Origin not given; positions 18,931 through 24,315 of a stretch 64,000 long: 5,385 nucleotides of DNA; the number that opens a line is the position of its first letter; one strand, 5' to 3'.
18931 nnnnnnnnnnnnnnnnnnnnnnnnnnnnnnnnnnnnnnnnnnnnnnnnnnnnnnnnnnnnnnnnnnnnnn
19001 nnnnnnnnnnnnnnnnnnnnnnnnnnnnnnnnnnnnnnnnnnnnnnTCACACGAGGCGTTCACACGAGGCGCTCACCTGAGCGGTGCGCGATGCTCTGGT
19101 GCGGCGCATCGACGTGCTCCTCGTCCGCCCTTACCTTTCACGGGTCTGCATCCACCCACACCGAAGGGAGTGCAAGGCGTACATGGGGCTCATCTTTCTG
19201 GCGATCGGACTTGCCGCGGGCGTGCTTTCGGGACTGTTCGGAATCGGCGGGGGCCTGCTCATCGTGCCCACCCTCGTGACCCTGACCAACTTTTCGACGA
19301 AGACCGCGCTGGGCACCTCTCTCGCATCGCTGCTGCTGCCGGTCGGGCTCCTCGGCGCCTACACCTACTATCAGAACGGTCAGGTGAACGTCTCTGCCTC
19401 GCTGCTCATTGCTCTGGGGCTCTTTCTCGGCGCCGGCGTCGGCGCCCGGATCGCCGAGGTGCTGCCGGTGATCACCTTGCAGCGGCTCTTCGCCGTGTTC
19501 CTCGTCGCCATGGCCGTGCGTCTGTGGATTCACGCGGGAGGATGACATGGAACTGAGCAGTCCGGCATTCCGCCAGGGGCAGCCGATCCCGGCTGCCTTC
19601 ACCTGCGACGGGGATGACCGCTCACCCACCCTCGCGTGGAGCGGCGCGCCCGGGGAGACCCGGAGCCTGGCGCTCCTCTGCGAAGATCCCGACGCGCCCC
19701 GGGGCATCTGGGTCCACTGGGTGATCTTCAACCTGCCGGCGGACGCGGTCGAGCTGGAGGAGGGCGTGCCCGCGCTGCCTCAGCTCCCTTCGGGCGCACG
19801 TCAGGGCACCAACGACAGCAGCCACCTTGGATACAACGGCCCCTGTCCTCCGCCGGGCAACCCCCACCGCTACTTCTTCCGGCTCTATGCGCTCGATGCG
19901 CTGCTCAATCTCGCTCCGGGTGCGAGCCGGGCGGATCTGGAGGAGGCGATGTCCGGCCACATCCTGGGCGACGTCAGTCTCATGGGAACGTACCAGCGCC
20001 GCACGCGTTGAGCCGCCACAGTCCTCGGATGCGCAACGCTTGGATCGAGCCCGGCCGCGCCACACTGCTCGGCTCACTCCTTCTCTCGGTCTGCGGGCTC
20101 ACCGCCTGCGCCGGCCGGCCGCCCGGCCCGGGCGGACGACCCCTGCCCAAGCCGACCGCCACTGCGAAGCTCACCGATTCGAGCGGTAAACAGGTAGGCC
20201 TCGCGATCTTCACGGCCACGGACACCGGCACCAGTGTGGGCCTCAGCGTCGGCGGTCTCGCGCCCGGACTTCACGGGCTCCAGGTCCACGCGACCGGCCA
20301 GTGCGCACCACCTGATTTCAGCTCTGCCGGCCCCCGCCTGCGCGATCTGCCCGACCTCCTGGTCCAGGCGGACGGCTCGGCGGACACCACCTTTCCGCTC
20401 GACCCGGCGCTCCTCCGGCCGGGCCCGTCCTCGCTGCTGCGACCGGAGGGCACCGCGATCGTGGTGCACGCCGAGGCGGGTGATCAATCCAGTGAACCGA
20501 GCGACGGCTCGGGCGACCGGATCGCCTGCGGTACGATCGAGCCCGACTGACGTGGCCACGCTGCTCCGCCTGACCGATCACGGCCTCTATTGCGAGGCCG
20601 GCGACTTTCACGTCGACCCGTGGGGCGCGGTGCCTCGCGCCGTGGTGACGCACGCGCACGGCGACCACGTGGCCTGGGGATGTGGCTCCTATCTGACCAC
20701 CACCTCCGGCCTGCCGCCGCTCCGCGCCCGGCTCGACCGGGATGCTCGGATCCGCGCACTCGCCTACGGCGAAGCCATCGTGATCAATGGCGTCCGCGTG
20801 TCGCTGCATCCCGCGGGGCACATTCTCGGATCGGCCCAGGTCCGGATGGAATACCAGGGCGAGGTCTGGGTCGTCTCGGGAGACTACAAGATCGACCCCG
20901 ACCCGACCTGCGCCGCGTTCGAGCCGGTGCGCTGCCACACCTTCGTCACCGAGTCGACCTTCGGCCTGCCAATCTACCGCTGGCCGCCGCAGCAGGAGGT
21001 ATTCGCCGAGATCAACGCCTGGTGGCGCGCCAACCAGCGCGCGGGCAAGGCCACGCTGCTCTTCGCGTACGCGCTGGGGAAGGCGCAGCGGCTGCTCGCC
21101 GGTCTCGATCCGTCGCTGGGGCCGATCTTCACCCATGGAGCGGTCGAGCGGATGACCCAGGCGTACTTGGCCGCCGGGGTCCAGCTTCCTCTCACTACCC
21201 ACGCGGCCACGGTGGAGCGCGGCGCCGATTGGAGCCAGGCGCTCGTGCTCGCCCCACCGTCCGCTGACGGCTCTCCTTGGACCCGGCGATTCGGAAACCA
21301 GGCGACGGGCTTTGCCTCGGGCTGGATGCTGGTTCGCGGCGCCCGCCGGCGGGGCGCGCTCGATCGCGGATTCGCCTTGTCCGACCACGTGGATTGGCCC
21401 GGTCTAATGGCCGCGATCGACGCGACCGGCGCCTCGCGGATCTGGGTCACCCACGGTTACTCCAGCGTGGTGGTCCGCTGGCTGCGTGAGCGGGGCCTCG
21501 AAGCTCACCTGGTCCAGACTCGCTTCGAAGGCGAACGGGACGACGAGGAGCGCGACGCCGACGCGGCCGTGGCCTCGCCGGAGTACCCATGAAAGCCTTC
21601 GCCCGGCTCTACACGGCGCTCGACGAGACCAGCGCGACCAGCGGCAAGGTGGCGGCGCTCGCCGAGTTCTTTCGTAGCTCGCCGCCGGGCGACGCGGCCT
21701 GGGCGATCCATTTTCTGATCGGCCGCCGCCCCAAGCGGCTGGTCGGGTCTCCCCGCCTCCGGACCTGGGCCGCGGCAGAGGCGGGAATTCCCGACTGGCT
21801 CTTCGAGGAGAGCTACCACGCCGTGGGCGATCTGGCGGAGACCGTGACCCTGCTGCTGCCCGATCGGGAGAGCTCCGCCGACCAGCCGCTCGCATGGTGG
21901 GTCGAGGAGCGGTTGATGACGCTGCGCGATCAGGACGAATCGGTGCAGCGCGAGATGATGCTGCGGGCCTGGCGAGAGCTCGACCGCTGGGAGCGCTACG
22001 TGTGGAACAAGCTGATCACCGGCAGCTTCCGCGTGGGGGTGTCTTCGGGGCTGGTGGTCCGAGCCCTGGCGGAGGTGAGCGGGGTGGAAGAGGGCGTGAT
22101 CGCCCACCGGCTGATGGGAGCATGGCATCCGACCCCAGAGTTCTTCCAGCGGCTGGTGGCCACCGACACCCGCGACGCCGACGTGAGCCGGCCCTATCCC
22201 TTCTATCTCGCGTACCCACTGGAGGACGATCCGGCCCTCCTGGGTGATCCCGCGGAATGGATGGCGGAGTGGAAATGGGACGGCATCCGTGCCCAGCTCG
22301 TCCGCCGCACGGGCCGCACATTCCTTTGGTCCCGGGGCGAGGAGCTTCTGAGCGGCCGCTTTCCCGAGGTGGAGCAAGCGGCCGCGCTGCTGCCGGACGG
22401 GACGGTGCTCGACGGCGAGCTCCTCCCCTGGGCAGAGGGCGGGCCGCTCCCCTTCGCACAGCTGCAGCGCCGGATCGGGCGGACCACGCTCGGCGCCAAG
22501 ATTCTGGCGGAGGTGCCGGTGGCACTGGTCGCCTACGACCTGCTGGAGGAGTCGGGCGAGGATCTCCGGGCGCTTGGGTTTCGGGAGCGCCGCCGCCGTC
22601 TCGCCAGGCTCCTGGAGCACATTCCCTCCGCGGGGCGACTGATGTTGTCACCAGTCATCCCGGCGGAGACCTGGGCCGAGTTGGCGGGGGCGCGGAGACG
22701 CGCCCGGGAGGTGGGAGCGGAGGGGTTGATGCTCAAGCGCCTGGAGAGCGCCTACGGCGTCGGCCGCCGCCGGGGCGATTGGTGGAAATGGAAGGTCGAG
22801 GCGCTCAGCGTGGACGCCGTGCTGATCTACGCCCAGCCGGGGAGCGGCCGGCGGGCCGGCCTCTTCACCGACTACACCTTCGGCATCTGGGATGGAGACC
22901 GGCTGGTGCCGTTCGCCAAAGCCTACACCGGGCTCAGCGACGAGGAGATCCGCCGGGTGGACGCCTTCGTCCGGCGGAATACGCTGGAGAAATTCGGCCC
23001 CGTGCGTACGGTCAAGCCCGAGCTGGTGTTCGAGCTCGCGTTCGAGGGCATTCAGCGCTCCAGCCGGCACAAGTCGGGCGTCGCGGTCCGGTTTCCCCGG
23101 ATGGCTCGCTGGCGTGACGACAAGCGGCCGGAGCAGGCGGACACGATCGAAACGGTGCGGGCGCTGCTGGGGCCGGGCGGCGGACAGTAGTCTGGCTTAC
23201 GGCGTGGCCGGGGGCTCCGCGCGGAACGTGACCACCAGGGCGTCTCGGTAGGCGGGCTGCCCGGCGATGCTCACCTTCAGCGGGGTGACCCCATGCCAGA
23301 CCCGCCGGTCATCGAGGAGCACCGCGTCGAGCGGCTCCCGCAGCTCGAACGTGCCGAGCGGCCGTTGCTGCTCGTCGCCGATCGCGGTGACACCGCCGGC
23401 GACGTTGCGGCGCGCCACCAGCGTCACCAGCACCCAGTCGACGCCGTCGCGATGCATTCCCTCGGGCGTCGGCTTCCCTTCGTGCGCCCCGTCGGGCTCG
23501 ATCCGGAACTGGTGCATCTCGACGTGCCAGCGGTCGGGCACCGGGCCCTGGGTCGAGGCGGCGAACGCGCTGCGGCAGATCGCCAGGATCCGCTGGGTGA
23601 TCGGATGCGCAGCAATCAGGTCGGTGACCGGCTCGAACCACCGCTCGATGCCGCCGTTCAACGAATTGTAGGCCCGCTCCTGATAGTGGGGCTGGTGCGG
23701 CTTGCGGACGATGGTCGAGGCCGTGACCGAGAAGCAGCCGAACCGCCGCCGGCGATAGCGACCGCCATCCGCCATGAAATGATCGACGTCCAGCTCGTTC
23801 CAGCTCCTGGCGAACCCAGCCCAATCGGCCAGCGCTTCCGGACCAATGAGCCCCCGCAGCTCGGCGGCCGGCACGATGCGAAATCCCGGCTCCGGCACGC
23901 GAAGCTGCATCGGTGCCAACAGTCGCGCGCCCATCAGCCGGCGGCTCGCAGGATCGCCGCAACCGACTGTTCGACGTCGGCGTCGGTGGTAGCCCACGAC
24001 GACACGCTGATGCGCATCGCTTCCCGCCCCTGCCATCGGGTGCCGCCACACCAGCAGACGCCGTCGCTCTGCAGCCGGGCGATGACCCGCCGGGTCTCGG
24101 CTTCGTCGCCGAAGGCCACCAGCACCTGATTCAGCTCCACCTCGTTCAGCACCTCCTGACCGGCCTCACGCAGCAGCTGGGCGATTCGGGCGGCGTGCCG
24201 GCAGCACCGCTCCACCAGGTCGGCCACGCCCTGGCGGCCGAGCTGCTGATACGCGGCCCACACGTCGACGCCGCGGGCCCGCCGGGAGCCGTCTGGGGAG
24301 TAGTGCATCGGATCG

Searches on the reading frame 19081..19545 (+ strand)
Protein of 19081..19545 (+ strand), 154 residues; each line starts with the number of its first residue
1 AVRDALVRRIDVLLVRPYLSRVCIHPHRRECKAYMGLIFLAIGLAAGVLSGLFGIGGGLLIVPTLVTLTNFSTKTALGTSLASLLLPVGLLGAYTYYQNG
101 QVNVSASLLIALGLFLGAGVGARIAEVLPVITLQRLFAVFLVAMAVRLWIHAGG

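Call 10: search_protein_families(library=pfam, proteins=[window:19081-19545:+], max_evalue=0.001)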
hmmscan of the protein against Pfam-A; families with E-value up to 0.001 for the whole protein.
window:19081-19545:+ (154 aa): 1 family
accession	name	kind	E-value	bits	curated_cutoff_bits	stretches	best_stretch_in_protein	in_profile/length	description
PF01925.25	TauE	-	9.9e-25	88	32.6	1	32-148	122-237/237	Sulfite exporter TauE/SafE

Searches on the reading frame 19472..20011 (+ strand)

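Call 10: search_protein_families(library=pfam, proteins=[window:19472-20011:+], max_evalue=0.001)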
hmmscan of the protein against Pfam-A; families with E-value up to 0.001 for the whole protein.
window:19472-20011:+ (179 aa): 1 family
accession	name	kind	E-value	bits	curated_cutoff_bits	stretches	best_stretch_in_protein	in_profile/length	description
PF01161.25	PBP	-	1.4e-42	145.7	24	1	39-174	2-135/135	Phosphatidylethanolamine-binding protein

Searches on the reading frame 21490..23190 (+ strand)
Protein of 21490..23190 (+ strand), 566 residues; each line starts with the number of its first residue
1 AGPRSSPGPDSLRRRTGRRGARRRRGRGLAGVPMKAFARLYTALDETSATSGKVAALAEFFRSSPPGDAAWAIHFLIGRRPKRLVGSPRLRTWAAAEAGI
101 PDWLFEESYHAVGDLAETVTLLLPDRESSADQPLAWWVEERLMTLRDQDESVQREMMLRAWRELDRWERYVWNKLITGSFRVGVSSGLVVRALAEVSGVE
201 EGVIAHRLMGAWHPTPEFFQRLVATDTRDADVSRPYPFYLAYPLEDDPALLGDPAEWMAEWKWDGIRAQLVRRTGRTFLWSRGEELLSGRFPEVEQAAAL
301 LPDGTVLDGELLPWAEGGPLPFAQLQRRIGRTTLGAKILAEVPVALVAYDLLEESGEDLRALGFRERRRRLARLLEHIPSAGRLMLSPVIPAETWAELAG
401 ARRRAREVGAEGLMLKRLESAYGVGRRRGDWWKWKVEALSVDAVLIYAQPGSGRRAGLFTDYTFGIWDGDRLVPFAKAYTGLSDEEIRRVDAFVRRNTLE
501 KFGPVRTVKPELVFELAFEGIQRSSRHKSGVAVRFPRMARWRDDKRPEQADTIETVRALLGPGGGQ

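Call 10: search_protein_families(library=pfam, proteins=[window:21490-23190:+], max_evalue=0.001)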
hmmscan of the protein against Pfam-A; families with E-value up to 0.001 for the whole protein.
window:21490-23190:+ (566 aa): 3 families
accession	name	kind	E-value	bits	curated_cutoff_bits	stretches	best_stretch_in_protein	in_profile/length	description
PF01068.26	DNA_ligase_A_M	-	3.3e-29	102.5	26.2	1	254-435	19-204/204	ATP dependent DNA ligase domain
PF04675.19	DNA_ligase_A_N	-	3.2e-16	60.5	24.6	1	34-194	2-174/174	DNA ligase N terminus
PF04679.21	DNA_ligase_A_C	-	2e-12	47.8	27.5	1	455-545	1-94/94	ATP dependent DNA ligase C terminal region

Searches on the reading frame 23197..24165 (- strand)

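Call 10: search_protein_families(library=pfam, proteins=[window:23197-24165:-], max_evalue=0.001)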
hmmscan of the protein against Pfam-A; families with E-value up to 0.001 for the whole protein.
window:23197-24165:- (322 aa): 1 family
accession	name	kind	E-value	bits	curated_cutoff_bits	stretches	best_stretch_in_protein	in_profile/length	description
PF10014.15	2OG-Fe_Oxy_2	-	2.6e-65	220.1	23.1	1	120-313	2-192/192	2OG-Fe dioxygenase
